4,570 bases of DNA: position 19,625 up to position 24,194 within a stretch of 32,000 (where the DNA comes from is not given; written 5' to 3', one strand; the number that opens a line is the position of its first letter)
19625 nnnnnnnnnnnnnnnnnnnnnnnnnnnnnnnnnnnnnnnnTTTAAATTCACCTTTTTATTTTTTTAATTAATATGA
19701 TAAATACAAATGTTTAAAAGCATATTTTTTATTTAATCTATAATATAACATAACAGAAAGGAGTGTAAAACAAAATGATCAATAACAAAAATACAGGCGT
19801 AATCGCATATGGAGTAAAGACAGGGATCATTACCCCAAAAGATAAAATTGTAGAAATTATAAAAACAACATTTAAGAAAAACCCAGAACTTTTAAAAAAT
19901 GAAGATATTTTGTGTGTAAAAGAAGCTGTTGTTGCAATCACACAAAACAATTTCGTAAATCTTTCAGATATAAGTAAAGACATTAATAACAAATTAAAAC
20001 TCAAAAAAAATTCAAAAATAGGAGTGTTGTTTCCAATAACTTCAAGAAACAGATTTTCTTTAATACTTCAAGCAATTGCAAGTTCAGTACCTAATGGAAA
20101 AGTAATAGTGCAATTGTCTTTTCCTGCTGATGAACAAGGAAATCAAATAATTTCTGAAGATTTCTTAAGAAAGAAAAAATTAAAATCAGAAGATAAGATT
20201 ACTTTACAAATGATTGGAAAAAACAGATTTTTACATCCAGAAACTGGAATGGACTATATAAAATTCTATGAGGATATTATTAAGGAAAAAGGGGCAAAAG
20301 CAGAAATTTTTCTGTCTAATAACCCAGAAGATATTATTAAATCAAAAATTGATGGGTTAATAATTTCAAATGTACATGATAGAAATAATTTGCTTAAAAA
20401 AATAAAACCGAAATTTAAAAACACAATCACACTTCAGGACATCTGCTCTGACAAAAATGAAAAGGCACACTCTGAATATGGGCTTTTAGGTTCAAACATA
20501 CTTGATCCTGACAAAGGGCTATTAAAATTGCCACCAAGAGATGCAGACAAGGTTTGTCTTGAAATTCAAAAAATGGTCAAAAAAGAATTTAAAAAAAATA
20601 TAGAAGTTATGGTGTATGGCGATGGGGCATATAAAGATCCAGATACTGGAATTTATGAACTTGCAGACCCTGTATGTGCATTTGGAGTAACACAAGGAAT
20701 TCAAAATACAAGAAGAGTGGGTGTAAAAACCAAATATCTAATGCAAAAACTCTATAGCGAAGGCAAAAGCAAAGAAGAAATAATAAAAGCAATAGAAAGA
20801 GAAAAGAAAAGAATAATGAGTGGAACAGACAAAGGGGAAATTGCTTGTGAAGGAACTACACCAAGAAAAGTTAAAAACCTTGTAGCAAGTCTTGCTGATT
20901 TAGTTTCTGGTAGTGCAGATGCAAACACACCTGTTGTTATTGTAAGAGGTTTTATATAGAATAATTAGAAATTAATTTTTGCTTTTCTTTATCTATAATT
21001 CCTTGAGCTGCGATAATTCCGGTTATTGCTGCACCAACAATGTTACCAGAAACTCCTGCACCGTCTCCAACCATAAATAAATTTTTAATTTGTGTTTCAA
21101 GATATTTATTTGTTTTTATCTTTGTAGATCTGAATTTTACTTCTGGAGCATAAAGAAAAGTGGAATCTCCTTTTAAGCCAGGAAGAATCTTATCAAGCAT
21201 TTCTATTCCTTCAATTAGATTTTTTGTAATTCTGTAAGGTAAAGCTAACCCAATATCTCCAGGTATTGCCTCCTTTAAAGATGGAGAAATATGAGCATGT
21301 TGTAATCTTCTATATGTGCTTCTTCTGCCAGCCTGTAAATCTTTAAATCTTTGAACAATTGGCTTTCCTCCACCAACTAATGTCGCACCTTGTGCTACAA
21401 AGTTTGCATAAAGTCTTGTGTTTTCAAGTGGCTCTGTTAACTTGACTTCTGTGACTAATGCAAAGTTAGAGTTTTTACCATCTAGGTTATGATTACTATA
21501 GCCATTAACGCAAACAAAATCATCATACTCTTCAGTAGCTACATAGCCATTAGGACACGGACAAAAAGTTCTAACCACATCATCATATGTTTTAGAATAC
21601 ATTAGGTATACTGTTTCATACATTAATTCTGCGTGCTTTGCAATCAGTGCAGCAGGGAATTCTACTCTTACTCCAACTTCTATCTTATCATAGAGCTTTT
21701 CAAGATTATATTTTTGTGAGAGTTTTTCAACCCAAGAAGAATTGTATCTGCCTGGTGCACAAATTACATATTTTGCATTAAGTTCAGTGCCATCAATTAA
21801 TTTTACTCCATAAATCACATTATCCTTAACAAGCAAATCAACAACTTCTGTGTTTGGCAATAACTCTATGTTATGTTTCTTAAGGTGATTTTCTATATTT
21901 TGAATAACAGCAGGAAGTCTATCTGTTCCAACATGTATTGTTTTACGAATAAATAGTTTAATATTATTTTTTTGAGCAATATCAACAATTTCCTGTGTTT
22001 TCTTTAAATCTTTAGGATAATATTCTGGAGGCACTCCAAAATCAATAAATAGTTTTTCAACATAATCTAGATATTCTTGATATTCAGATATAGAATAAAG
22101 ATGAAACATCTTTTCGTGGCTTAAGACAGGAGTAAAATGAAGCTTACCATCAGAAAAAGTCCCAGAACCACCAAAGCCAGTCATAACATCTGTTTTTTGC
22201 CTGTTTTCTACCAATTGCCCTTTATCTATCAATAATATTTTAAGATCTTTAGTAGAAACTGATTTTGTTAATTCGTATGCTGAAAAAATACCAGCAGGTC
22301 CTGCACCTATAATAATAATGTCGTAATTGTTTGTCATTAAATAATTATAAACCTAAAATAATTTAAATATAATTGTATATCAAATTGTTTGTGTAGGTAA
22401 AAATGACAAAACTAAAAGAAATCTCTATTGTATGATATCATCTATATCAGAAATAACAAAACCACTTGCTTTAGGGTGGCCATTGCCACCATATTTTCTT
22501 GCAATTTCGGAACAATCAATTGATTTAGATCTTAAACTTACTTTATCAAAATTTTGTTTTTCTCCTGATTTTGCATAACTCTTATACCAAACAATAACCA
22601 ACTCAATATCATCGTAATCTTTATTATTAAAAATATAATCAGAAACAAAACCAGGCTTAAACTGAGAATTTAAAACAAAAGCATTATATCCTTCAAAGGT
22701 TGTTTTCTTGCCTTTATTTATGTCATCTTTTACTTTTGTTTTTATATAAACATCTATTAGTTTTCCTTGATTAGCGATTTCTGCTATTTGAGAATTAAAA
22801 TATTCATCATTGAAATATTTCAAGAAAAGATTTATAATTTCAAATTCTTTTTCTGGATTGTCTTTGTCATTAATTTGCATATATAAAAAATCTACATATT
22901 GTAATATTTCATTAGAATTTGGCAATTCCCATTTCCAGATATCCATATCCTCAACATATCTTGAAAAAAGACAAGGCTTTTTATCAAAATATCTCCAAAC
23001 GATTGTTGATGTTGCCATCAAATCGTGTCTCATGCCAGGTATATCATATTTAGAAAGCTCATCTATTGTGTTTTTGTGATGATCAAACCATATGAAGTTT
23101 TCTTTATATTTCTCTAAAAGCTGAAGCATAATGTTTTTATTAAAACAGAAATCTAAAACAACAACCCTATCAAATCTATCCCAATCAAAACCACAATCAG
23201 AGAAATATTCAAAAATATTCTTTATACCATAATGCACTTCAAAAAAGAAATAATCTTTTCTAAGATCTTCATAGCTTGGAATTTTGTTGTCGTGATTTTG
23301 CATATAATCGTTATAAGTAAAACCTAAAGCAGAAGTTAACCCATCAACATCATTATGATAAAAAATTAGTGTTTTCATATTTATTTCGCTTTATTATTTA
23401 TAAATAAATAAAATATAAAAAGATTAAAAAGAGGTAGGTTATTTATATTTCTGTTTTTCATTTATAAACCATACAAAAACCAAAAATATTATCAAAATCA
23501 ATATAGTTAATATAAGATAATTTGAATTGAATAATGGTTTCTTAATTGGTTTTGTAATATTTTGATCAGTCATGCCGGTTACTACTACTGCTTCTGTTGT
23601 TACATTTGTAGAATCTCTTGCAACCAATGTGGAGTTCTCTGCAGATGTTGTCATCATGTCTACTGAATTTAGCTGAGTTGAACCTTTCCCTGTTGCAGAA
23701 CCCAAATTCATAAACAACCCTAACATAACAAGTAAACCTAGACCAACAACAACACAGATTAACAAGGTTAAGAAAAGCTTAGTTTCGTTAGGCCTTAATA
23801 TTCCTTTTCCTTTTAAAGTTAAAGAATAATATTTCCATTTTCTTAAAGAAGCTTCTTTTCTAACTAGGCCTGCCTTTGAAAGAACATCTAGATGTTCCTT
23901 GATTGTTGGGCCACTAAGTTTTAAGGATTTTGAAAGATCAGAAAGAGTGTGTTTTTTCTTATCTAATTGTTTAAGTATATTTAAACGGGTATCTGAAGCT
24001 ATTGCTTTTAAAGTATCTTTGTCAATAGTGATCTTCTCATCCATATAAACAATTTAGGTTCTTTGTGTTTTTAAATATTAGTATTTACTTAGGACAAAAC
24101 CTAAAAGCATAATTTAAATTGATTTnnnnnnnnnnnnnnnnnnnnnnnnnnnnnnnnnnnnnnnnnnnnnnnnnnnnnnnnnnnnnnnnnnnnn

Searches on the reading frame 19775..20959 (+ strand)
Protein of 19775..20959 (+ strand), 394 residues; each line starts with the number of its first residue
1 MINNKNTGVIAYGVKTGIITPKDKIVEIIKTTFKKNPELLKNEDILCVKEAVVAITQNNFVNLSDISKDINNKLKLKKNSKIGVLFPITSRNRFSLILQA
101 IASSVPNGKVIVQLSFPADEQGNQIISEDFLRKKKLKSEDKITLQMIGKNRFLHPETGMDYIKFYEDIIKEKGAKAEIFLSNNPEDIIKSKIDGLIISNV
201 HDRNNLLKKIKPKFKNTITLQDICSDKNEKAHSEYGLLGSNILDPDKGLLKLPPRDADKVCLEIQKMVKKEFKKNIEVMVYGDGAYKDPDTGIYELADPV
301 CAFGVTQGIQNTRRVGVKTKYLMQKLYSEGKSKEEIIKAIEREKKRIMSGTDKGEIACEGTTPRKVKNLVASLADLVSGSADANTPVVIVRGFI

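Call 8: search_protein_families(library=pfam, proteins=[window:19775-20959:+], max_evalue=0.01)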
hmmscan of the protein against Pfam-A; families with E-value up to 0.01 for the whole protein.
window:19775-20959:+ (394 aa): 2 families
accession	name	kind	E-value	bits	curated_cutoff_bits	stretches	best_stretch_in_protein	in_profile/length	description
PF01996.21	F420_ligase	-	3.4e-39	135.1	25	1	13-392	1-218/218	F420-0:Gamma-glutamyl ligase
PF18813.6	PBECR4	-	0.0063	17.3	27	1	156-237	51-132/188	phage-Barnase-EndoU-ColicinE5/D-RelE like nuclease4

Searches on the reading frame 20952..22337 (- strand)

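Call 8: search_protein_families(library=pfam, proteins=[window:20952-22337:-], max_evalue=0.01)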
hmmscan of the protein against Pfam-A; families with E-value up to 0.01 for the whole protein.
window:20952-22337:- (461 aa): 14 families
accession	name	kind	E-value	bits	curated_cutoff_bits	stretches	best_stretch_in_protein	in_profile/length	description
PF21688.3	FAD-depend_C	-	3.7e-16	60.3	27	1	219-400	2-195/197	FAD-dependent protein, C-terminal domain-like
PF07992.20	Pyr_redox_2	-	8.8e-14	52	26.1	2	5-43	1-36/291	Pyridine nucleotide-disulphide oxidoreductase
PF01134.28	GIDA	-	1.8e-10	40.9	22.1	1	146-210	99-163/391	Glucose inhibited division protein A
PF03486.20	HI0933_like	-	9.2e-10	38.8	50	2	6-45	2-37/244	HI0933-like protein Rossmann domain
PF00890.30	FAD_binding_2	-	3.5e-08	33.5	20.4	1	141-210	141-216/414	FAD binding domain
PF01266.30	DAO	-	1.7e-07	31.5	27.9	1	6-55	1-45/353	FAD dependent oxidoreductase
PF13738.12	Pyr_redox_3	-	5.5e-07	29.6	30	1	8-95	1-89/305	Pyridine nucleotide-disulphide oxidoreductase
PF01946.23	Thi4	-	5.1e-05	23.1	26.2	1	5-39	18-49/235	Thi4 family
PF13450.12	NAD_binding_8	-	7e-05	23.5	21.9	1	9-41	1-29/68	NAD(P)-binding Rossmann-like domain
PF13454.12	NAD_binding_9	-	0.0012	19.3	21.8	0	8-42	1-35/155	FAD-NAD(P)-binding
PF05834.18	Lycopene_cycl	-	0.0019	17.8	23.4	1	6-43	1-36/380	Lycopene cyclase protein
PF01494.25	FAD_binding_3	-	0.0031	17.2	22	0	5-26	2-23/349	FAD binding domain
PF12831.13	FAD_oxidored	-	0.0038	17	27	0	148-192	94-141/416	FAD dependent oxidoreductase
PF01593.30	Amino_oxidase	-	0.0083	15.9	19.8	0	136-201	201-260/443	Flavin containing amine oxidoreductase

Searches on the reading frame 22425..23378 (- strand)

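Call 8: search_protein_families(library=pfam, proteins=[window:22425-23378:-], max_evalue=0.01)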
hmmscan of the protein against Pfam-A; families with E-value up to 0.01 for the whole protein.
window:22425-23378:- (317 aa): 2 families
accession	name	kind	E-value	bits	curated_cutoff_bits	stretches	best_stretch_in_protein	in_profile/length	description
PF01368.27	DHH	-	1.5e-06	28.9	28.1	1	3-132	2-103/125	DHH family, N-terminal domain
PF02272.25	DHHA1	-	2.6e-05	25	25.9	1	274-314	44-88/102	DHHA1 domain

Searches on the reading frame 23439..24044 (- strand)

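Call 27: search_protein_families(library=pfam, proteins=[window:23439-24044:-], max_evalue=0.001)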
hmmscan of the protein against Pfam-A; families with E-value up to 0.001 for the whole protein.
window:23439-24044:- (201 aa): 6 families
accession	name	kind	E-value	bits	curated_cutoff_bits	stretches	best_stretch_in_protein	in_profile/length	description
PF01022.26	HTH_5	-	1e-12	48.2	22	1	18-63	2-47/47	Bacterial regulatory protein, arsR family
PF12840.13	HTH_20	-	7.9e-10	39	27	1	16-63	2-50/51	Helix-turn-helix domain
PF13412.12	HTH_24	-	1.9e-05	24.6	21.9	1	18-62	3-48/48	Winged helix-turn-helix DNA-binding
PF25213.1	HVO_A0261_N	-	4.8e-05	23.6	35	1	14-84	7-72/86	HVO_A0261 N-terminal domain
PF12802.13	MarR_2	-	0.0002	21.9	27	0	23-66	10-55/61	MarR family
PF14947.12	HTH_45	-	0.0002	21.7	25.5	1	21-84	9-67/77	Winged helix-turn-helix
